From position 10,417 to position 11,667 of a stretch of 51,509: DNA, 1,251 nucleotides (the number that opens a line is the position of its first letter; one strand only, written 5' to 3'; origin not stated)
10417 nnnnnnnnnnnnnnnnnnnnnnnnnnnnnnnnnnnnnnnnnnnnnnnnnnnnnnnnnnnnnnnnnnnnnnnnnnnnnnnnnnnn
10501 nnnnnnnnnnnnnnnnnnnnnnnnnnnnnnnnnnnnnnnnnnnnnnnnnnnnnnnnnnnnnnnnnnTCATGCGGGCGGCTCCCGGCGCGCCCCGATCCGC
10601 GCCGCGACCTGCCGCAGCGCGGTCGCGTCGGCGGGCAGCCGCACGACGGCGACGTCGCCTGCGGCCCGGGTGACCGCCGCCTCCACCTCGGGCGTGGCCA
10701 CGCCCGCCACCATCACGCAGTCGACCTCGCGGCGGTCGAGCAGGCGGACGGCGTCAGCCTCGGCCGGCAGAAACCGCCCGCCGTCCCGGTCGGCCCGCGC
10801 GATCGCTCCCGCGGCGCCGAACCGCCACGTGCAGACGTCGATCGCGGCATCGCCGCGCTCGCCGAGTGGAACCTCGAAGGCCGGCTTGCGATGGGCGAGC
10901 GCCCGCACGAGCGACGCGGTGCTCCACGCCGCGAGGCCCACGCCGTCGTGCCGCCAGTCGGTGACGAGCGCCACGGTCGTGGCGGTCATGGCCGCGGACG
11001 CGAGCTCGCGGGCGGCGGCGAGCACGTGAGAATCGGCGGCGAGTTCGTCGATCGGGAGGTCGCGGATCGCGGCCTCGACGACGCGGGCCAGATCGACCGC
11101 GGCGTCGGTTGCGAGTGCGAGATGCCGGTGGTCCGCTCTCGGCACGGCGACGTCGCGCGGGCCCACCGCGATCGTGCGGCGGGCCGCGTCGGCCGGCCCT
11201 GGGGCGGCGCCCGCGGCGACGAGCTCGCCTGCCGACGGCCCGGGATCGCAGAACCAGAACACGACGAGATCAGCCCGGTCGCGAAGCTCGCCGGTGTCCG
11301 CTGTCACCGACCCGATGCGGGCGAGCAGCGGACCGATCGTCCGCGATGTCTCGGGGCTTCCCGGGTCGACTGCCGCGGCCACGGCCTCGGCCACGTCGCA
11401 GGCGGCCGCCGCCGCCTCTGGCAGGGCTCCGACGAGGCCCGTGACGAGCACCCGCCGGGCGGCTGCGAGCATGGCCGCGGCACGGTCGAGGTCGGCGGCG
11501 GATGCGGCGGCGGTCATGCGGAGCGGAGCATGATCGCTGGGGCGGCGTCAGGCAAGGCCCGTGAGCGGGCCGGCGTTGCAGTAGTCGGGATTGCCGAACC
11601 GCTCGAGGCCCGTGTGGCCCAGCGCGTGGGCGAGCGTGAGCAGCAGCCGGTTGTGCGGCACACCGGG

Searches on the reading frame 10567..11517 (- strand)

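Call 53: search_protein_families(library=pfam, proteins=[window:10567-11517:-], max_evalue=0.001)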
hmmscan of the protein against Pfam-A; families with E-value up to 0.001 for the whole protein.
window:10567-11517:- (316 aa): 0 families

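Call 74: search_protein_families(library=ncbifam, proteins=[window:10567-11517:-], max_evalue=0.00001)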
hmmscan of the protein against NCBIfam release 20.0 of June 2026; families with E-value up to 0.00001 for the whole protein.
window:10567-11517:- (316 aa): 1 family
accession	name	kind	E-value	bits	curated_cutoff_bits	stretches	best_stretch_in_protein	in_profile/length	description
TIGR03129.1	one_C_dehyd_B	equivalog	7.7e-15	54.3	327.8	1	10-304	66-371/421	formylmethanofuran dehydrogenase subunit B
